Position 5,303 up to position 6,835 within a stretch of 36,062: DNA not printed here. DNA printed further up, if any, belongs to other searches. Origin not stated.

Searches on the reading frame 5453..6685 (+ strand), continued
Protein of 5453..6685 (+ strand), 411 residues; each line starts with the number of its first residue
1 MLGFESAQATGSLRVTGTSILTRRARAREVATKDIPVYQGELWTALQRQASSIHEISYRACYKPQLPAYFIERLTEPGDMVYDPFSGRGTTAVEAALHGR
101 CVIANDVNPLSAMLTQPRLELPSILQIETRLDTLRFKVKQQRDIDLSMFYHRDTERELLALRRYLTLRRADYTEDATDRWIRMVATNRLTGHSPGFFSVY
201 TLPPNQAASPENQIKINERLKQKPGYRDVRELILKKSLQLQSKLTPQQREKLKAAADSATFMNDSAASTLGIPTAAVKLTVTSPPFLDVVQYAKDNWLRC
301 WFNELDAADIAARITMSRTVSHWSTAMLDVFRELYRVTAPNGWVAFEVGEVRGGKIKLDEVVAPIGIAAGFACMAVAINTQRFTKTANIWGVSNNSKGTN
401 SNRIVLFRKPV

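Call 30: get_annotated_region(hit=H1, flank=3000)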
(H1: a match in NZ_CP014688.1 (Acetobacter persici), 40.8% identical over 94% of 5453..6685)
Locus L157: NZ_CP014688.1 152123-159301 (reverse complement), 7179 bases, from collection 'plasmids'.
description: Acetobacter persici strain TMW2.1084 plasmid pAC1084_1, complete sequence
organism: Acetobacter persici (NCBI taxid 1076596)
taxonomy: Bacteria; Pseudomonadota; Alphaproteobacteria; Rhodospirillales; Acetobacteraceae; Acetobacter; Acetobacter persici
host: -; source: water kefir; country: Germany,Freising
typing (MOB-suite, as given by PLSDB): non-mobilizable
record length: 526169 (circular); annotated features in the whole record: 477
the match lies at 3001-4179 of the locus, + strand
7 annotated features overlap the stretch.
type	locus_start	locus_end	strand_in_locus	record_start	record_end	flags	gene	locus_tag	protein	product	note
CDS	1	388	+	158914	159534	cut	-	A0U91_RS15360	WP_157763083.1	hypothetical protein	-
CDS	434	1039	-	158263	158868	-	-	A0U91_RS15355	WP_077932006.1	hypothetical protein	-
CDS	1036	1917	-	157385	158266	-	-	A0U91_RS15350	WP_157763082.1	hypothetical protein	-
CDS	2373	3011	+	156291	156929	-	-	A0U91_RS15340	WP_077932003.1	hypothetical protein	-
CDS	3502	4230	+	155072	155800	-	-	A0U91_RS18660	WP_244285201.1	DNA methyltransferase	-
CDS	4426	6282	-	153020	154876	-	-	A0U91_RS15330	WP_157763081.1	hypothetical protein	-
CDS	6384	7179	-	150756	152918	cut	-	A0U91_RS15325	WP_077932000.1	bifunctional DNA primase/polymerase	-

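Call 31: get_annotated_region(hit=H2, flank=3000)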
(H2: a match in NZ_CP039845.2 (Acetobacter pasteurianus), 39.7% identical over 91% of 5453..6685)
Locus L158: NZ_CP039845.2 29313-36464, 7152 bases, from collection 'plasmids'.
description: Acetobacter pasteurianus strain CICC 22518 plasmid pAP22518-1, complete sequence
organism: Acetobacter pasteurianus (NCBI taxid 438)
taxonomy: Bacteria; Pseudomonadota; Alphaproteobacteria; Rhodospirillales; Acetobacteraceae; Acetobacter; Acetobacter pasteurianus
host: -; source: whole organism; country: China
typing (MOB-suite, as given by PLSDB): mobilizable; relaxase MOBP
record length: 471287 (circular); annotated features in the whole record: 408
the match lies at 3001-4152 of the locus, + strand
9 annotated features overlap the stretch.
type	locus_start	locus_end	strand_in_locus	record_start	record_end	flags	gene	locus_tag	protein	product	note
CDS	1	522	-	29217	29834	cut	-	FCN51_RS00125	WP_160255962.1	hypothetical protein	-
CDS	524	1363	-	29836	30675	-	-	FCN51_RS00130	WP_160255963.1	hypothetical protein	-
CDS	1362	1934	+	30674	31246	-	-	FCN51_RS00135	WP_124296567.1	hypothetical protein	-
CDS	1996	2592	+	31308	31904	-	-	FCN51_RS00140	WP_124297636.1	AAA family ATPase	-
CDS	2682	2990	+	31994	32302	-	-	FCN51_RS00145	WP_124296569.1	hypothetical protein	-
CDS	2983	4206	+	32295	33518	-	-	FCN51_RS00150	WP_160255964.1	DNA methyltransferase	GO:0006306 - DNA methylation [Evidence IEA]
CDS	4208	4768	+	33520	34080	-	-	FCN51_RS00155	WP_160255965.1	hypothetical protein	-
CDS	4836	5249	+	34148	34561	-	-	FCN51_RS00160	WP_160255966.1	hypothetical protein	-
CDS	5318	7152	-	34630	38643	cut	-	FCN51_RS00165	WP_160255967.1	bifunctional DNA primase/polymerase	-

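Call 32: get_annotated_region(hit=H3, flank=3000)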
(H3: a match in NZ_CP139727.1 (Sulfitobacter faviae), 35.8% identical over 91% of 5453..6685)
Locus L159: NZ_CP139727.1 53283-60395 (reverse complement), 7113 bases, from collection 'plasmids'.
description: Sulfitobacter faviae strain OXR-9 plasmid unnamed02, complete sequence
organism: Sulfitobacter faviae (NCBI taxid 1775881)
taxonomy: Bacteria; Pseudomonadota; Alphaproteobacteria; Rhodobacterales; Roseobacteraceae; Sulfitobacter; Sulfitobacter faviae
host: -; source: Bacterial Culture,hydrothermal vent plume; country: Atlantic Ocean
typing (MOB-suite, as given by PLSDB): mobilizable; relaxase MOBP
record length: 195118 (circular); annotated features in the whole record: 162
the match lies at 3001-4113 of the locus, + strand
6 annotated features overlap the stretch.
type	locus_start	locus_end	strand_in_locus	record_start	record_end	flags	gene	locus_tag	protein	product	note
CDS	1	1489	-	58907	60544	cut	-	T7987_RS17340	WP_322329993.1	IS66 family transposase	-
CDS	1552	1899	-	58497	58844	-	tnpB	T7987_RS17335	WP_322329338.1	IS66 family insertion sequence element accessory protein TnpB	-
CDS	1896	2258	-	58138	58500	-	-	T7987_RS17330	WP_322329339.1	transposase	GO:0006313 - DNA transposition [Evidence IEA]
CDS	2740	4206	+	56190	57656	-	-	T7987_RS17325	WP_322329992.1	DNA methyltransferase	GO:0006306 - DNA methylation [Evidence IEA]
CDS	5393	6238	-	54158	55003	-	-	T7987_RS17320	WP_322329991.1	DUF4214 domain-containing protein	-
CDS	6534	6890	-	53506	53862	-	-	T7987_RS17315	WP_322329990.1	H-NS histone family protein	-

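Call 52: predict_structure(alignment_id=A2)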
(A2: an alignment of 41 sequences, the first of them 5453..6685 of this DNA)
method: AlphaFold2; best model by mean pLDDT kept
length: 411 residues; sequences in the alignment: 41
mean_pLDDT: 76.1   pTM: 0.80
mean pLDDT of the five models: 76.1, 73.4, 70.4, 56.5, 46.9
residues with pLDDT >= 90: 125; 70-90: 151; 50-70: 89; < 50: 46
segments of 3 or more residues with pLDDT < 50: 25-27, 56-64, 192-207, 286-288, 384-394, 396-398
pLDDT, mean of each block of 10 residues (from residue 1): 61 70 52 83 62 49 61 93 75 91 82 82 96 81 75 89 94 95 83 40 43 66 81 91 91 93 86 95 59 72 82 60 82 95 85 72 90 87 45 48 86 89
secondary structure, 60 per line:
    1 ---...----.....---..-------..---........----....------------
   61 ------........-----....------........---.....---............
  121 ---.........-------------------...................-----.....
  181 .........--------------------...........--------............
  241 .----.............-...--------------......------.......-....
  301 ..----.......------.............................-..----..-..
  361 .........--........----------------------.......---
elements in order: E11-15 E33-40 H45-48 H67-74 E80-83 H90-97 E101-105 H109-120 H124-132 H152-170 H176-189 H210-220 H229-241 H246-258 E260-262 E277-282 H289-295 H297-302 H307-313 H320-337 E338-348 H359-369 E372-379 E402-408

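Call 55: fold_search(model_id=the predicted structure, library=pdb)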
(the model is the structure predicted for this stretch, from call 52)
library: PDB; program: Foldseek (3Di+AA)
matches with E <= 10: 1474; with E <= 0.001: 111
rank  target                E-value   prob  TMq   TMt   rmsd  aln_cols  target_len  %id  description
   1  2i62_A                1.5e-05  1.00  0.32  0.48   9.7       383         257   11  Mouse Nicotinamide N-methyltransferase (released 2006-09-12)
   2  6zxv_B                2.3e-05  1.00  0.31  0.39   8.9       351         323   10  Structure of Archaeoglobus fulgidus Trm11 m2G10 tRNA methyltransferase enzyme bound to sinefungin (released 2020-09-23)
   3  6chh_C                2.6e-05  1.00  0.33  0.51  13.1       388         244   10  Structure of human NNMT in complex with bisubstrate inhibitor MS2756 (released 2018-06-13)
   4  5yji_A                2.6e-05  1.00  0.31  0.46  12.0       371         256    9  Co-crystal structure of Mouse Nicotinamide N-methyltransferase (NNMT) with small molecule analog of Nicotinamide (released 2018-03-21)
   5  2a14                  2.6e-05  1.00  0.32  0.47  13.1       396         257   10  Crystal Structure of Human Indolethylamine N-methyltransferase with SAH (released 2005-06-28)
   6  5yjf_A                2.8e-05  1.00  0.32  0.47  10.0       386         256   10  Co-crystal structure of Human Nicotinamide N-methyltransferase (NNMT) with small molecule analog of Nicotinamide (released 2018-03-21)
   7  7ble_B                2.9e-05  1.00  0.30  0.44  13.3       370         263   10  Co-crystal structure of Human Nicotinamide N-methyltransferase (NNMT) with the tricyclic inhibitor (3) (released 2021-03-17)
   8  6orr_C                3.1e-05  1.00  0.32  0.46  12.7       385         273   10  Co-crystal structure of human NicotinamideN-Methyltransferase (NNMT) in complex with High-Affinity Alkynyl Bisubstrate (released 2019-10-23)
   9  7bkg_A                3.2e-05  1.00  0.30  0.42  13.5       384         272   10  Co-crystal structure of Human Nicotinamide N-methyltransferase (NNMT) with the tricyclic inhibitor (2) (released 2021-03-17)
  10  7nbm_D                3.4e-05  1.00  0.30  0.45  12.5       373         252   10  Co-crystal structure of Human Nicotinamide N-methyltransferase (NNMT) with the bisubstrate-like inhibitor (33) (released 2021-03-17)
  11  9atv_B                3.8e-05  1.00  0.31  0.46  10.6       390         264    9  X-ray co-crystal structure of NCGC00685960 / NCATS-SM9335 in NNMT (released 2025-03-05)
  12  5xvq_A                4.0e-05  1.00  0.31  0.47  10.3       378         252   10  Crystal structure of monkey Nicotinamide N-methyltransferase (NNMT) bound with end product, 1-methyl Nicotinamide (MNA (released 2017-08-02)
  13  7sok_A                4.0e-05  1.00  0.31  0.47  13.2       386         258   10  Structure of Nicotinamide N-Methyltransferase (NNMT) in complex with inhibitor II329 (released 2022-11-02)
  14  3rod_D                4.2e-05  1.00  0.31  0.46  11.3       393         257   11  Methyltransferase (released 2011-09-07)
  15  7bkg_B                4.4e-05  1.00  0.32  0.46  12.9       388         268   10  Co-crystal structure of Human Nicotinamide N-methyltransferase (NNMT) with the tricyclic inhibitor (2) (released 2021-03-17)
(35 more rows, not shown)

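Call 57: search_protein_families(library=padloc, proteins=[window:5453-6685:+], max_evalue=0.01)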
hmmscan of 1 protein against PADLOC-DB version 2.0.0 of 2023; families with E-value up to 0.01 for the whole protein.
window:5453-6685:+ (411 aa): 51 families (the best 25 are shown)
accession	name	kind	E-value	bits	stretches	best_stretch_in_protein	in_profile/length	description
PDLC03325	MTase_II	-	2.4e-147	489.1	1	32-409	46-423/426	Type II methyltransferase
PDLC03353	MTase_II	-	8.4e-17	59.6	2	37-119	170-250/260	Type II methyltransferase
PDLC03380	MTase_II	-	1.7e-15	55.1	2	57-119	36-98/393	Type II methyltransferase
PDLC03387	MTase_II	-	2.9e-13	47.6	2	58-122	214-280/289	Type II methyltransferase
PDLC03312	MTase_II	-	3.4e-13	46.2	1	55-114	792-851/1344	Type II methyltransferase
PDLC03350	MTase_II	-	5.9e-13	46.9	2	38-116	217-292/312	Type II methyltransferase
PDLC03322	MTase_II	-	5.1e-12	43.4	1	57-117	41-104/446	Type II methyltransferase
PDLC03351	MTase_II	-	1.4e-11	42.2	1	39-109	108-178/348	Type II methyltransferase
PDLC02541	PglX|PglXI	-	6.4e-11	39.1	2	239-348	455-568/919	PglXI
PDLC03283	MTase_II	-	3.4e-10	37.7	1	41-120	190-272/352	Type II methyltransferase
PDLC03239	MTase_II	-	1.2e-09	35.4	1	58-140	71-155/442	Type II methyltransferase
PDLC03364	MTase_II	-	1.8e-09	35.1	1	52-116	31-97/380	Type II methyltransferase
PDLC03376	MTase_II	-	9.6e-09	33.4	1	43-111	22-90/249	Type II methyltransferase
PDLC03371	MTase_II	-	2e-08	32.1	1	65-118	198-251/260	Type II methyltransferase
PDLC03714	oMTase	-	3.9e-08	31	1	49-120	185-258/279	orphan methyltransferase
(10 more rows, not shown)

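Call 58: search_protein_families(library=phrogs, proteins=[window:5453-6685:+], max_evalue=0.01)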
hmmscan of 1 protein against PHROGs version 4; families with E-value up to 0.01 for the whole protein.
window:5453-6685:+ (411 aa): 6 families
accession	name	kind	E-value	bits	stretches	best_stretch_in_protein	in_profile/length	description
phrog_18146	-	other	4.3e-15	56.6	1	58-142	49-134/452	DNA methyltransferase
phrog_67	-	other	6.1e-14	53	2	65-124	289-348/743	DNA methyltransferase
phrog_498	-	other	7.2e-06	25.8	1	64-295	365-492/633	DNA methyltransferase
phrog_12517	-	unknown function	8.4e-06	26.2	1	42-109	68-137/316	-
phrog_3008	-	other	1.1e-05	25.9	1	65-116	157-208/244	DNA methyltransferase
phrog_10183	-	other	5.6e-05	22.6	1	79-134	117-170/889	DNA methyltransferase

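Call 62: find_homologous_proteins(query=L159:2740-4203:+)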
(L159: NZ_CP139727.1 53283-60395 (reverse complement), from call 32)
Query L159:2740-4203:+ (488 aa): 7466 proteins with E <= 0.001 among 8000 candidates; the best 120 are listed.
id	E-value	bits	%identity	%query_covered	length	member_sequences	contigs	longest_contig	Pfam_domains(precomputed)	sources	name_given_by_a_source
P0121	0.0e+0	1068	96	100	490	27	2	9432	PF01555.25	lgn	-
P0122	8.0e-239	811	77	94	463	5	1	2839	PF01555.25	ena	-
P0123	2.0e-210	718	71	94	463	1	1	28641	PF01555.25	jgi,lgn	-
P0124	1.1e-196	672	94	65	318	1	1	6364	PF01555.25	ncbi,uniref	ncbi:MAG: DNA methyltransferase, partial [Nisaea sp.]|uniref:DNA methyltransferase n=1 Tax=Nisaea sp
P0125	5.0e-171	588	60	92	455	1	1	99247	PF01555.25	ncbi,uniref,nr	ncbi:DNA methyltransferase [Sulfitobacter sp. F26169L]|uniref:DNA methyltransferase n=1 Tax=Sulfitob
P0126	4.8e-168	578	82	65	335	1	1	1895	PF01555.25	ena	-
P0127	1.4e-167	576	60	91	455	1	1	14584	PF01170.25,PF01555.25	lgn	-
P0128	4.4e-164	565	58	94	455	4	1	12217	PF01170.25,PF01555.25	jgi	jgi:hypothetical protein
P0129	2.0e-143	497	54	86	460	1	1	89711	PF01555.25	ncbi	-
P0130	6.4e-139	482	57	82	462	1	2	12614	PF01170.25,PF01555.25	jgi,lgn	jgi:methylase of polypeptide subunit release factors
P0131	7.0e-136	472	55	83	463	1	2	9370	PF01555.25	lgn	-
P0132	9.7e-134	465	55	82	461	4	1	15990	PF01170.25,PF01555.25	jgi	jgi:hypothetical protein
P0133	2.3e-126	440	53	83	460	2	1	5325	PF01555.25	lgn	-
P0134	1.8e-123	431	58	69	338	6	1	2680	PF01555.25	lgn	-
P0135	3.2e-122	427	52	81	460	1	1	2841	PF01555.25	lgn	-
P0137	1.6e-118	415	48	90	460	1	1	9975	PF01555.25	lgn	-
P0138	6.6e-118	413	50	82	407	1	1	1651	PF01170.25,PF01555.25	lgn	-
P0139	2.5e-117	411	51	80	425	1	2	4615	PF01555.25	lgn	-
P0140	5.0e-117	410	52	81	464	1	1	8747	PF01555.25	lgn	-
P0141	6.9e-117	409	48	89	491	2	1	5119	PF01555.25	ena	-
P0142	1.4e-116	408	49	82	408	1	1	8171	PF01170.25,PF01555.25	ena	-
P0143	2.8e-116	407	49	82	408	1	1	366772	PF01170.25,PF01555.25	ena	-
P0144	5.9e-116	406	51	80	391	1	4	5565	PF01555.25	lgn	-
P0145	8.3e-116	406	52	82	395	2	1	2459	PF01555.25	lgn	-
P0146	2.9e-115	404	47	86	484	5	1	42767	PF01170.25,PF01555.25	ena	-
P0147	3.2e-115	404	52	76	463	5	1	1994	PF01555.25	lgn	-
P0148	3.3e-115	404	50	81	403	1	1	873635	PF01170.25,PF01555.25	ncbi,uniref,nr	ncbi:DNA methyltransferase [Roseomonas sp. AR75]|uniref:DNA methyltransferase n=1 Tax=Roseomonas sp.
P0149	3.6e-115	404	50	80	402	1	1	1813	PF01555.25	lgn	-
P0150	3.6e-115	404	48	81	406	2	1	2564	PF01555.25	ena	-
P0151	4.9e-115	403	49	81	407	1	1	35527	PF01170.25,PF01555.25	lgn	-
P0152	1.1e-114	402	49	84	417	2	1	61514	PF01555.25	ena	-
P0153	2.3e-114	401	47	86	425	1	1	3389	PF01555.25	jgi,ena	-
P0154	6.7e-114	399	50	81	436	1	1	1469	PF01555.25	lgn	-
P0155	9.0e-114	399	47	81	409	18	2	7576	PF01555.25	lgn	-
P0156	9.7e-114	399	48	81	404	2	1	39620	PF01555.25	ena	-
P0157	1.2e-113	399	48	82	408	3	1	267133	PF01170.25,PF01555.25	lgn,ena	-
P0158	1.2e-113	398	49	83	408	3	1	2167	PF01555.25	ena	-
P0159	1.2e-113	398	48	82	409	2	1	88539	PF01555.25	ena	-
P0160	1.5e-113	398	49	82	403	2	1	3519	PF01555.25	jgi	jgi:hypothetical protein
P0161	1.6e-113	398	47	86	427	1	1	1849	PF01555.25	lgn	-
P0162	1.7e-113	398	49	80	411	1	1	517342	PF01555.25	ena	-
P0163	2.7e-113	397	49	81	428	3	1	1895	PF01555.25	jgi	jgi:hypothetical protein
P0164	3.6e-113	397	49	81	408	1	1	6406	PF01170.25,PF01555.25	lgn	-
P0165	5.1e-113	396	47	88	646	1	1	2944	PF27324.1,PF01555.25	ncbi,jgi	jgi:hypothetical protein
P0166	1.1e-112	395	50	80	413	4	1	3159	PF01555.25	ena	-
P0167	1.2e-112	395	49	81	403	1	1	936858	PF01555.25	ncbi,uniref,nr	ncbi:DNA modification methylase [Falsiroseomonas bella]|uniref:site-specific DNA-methyltransferase (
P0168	1.2e-112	395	47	82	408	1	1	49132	PF01170.25,PF01555.25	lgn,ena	-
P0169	1.4e-112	395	48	82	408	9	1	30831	PF01170.25,PF01555.25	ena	-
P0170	1.7e-112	395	48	84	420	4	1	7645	PF01555.25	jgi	jgi:DNA modification methylase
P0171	1.8e-112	395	47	83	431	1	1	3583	PF01555.25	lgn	-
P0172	3.1e-112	394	47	81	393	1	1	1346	PF01555.25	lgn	-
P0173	3.6e-112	394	48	84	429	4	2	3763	PF01555.25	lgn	-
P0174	3.7e-112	394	48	81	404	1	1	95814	PF01555.25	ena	-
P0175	4.0e-112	393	48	82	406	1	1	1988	PF01555.25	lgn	-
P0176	4.4e-112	393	49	80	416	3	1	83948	PF01555.25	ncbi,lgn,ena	-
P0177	5.5e-112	393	47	85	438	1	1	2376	PF01555.25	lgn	-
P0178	6.0e-112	393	49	81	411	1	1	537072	PF01555.25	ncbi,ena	-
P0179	6.4e-112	393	49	80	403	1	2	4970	PF01555.25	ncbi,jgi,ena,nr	ncbi:MAG TPA: DNA methyltransferase [Acetobacteraceae bacterium]|jgi:hypothetical protein|nr:DNA met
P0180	1.0e-111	392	48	80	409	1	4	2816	PF01170.25,PF01555.25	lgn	-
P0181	1.0e-111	392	48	80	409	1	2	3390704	PF01555.25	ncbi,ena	-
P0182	1.1e-111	392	49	83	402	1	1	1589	PF01555.25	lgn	-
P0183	1.2e-111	392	48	81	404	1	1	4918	PF01555.25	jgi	jgi:DNA methylase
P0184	1.2e-111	392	48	82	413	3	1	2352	PF01555.25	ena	-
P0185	1.3e-111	392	48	82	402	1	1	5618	PF01555.25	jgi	jgi:DNA methylase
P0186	1.4e-111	392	49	81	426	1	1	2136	PF01555.25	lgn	-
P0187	1.4e-111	392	48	81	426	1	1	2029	PF01555.25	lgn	-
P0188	1.4e-111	392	48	81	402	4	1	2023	PF01555.25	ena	-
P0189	1.5e-111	392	48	82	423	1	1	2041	PF01555.25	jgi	-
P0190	1.7e-111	391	48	84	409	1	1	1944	PF01555.25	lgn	-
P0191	1.7e-111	391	47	84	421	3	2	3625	PF01555.25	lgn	-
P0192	1.8e-111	391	49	81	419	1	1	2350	PF01555.25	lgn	-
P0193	1.9e-111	391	47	83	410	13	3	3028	PF01555.25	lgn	-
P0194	2.6e-111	391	49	81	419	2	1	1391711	PF01555.25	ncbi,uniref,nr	ncbi:hypothetical protein JI743_00810 [Sphingopyxis sp. DHUNG17]|uniref:DNA methyltransferase n=1 Ta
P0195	2.7e-111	391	49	81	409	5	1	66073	PF01555.25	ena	-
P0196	3.8e-111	390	44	94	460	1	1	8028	PF01555.25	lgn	-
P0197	3.9e-111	390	48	82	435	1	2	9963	PF01555.25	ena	-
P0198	4.1e-111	390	50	81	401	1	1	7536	PF01555.25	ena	-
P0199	4.1e-111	390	47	80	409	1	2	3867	PF01555.25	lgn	-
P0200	4.3e-111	390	48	81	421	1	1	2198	PF01555.25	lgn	-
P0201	4.4e-111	390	50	76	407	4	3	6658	PF01555.25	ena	-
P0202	4.7e-111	390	47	83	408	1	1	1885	PF01555.25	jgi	-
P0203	4.8e-111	390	48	82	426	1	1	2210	PF01555.25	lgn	-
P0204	4.8e-111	390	48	81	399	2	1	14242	PF01555.25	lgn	-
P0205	5.7e-111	390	47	83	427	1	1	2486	PF01555.25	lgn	-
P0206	6.4e-111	390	48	82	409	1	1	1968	PF01555.25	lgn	-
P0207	7.1e-111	389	48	82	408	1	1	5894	PF01170.25,PF01555.25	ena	-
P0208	7.6e-111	389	49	82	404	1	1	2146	PF01555.25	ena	-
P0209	8.6e-111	389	47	82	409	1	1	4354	PF01555.25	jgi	jgi:DNA methylase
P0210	9.2e-111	389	47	81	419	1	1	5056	PF01555.25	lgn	-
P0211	9.9e-111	389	47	83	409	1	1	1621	PF01555.25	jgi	jgi:hypothetical protein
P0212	1.0e-110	389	47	83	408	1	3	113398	PF01170.25,PF01555.25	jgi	jgi:hypothetical protein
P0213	1.0e-110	389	47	83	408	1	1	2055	PF01170.25,PF01555.25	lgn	-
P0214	1.1e-110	389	49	83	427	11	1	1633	PF01170.25,PF01555.25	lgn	-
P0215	1.1e-110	389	48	80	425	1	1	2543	PF01555.25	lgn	-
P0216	1.4e-110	388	47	83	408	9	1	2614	PF01555.25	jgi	-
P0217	1.5e-110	388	48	82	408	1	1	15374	PF01555.25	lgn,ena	-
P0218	1.5e-110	388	50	81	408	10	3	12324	PF01555.25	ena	-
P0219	1.5e-110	388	46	83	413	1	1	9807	PF01555.25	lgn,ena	-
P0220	1.6e-110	388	47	85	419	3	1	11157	PF01555.25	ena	-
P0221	1.7e-110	388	48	82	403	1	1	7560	PF01555.25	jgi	jgi:SAM-dependent methyltransferase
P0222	1.8e-110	388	49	81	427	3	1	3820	PF01555.25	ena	-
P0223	1.9e-110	388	47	83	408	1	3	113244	PF01555.25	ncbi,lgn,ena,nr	ncbi:MAG: DNA methyltransferase [Gammaproteobacteria bacterium]|nr:DNA methyltransferase [Gammaprote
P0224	2.0e-110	388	47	82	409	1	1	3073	PF01555.25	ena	-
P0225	2.4e-110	388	47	83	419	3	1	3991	PF01555.25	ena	-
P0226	2.6e-110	388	47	81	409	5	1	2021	PF01555.25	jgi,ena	-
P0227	2.6e-110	387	47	85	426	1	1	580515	PF01555.25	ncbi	-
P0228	2.7e-110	387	48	82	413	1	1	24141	PF01555.25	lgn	-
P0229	2.7e-110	387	49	81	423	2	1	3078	PF01555.25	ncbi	-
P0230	2.8e-110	387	47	81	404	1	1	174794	PF01555.25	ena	-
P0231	3.1e-110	387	52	76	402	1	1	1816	PF01555.25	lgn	-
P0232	3.2e-110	387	48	81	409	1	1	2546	PF01555.25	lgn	-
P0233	4.0e-110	387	48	83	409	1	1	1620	PF01555.25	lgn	-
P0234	4.2e-110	387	47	84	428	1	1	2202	PF01555.25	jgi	jgi:DNA methylase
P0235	4.3e-110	387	48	81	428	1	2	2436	PF01555.25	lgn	-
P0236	4.5e-110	387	47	81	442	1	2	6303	PF01555.25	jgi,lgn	jgi:DNA modification methylase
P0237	4.6e-110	387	48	83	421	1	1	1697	PF01555.25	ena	-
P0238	4.7e-110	387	47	83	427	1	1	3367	PF01555.25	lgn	-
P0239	4.9e-110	387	49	81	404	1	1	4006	PF01555.25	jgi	jgi:hypothetical protein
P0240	5.2e-110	387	48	82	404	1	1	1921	PF01555.25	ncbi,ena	-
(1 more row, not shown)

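Call 64: find_encoding_contigs(protein=P0148, flank=2500, max_places=2)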
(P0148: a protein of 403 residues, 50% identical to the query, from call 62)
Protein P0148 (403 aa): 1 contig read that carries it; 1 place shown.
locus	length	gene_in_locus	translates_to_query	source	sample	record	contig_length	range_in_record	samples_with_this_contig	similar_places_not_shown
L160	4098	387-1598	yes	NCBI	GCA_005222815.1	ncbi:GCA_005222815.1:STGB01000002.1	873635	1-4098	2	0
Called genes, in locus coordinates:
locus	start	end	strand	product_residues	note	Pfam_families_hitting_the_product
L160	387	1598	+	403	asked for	PF01555:N6_N4_Mtase, PF01170:UPF0020 (faint)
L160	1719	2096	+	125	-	PF00581:Rhodanese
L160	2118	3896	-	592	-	-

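Call 65: find_encoding_contigs(protein=P0194, flank=2500, max_places=2)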
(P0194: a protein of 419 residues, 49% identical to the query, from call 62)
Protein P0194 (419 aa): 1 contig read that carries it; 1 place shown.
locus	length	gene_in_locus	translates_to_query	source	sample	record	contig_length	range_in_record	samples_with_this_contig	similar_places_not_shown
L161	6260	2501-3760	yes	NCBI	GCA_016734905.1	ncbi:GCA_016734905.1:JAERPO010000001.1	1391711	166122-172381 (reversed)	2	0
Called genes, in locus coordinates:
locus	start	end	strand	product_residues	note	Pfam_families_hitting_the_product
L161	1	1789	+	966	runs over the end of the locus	PF00005:ABC_tran (faint), PF02463:SMC_N (faint), PF13191:AAA_16 (faint), PF13481:AAA_25 (faint), PF13555:AAA_29 (faint), PF20703:nSTAND1 (faint), PF17760:UvrA_inter, PF17755:UvrA_DNA-bind, +1 more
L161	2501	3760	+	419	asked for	PF01555:N6_N4_Mtase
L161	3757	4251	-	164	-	-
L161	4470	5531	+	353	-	PF12849:PBP_like_2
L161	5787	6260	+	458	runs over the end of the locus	PF12501:DUF3708, PF00528:BPD_transp_1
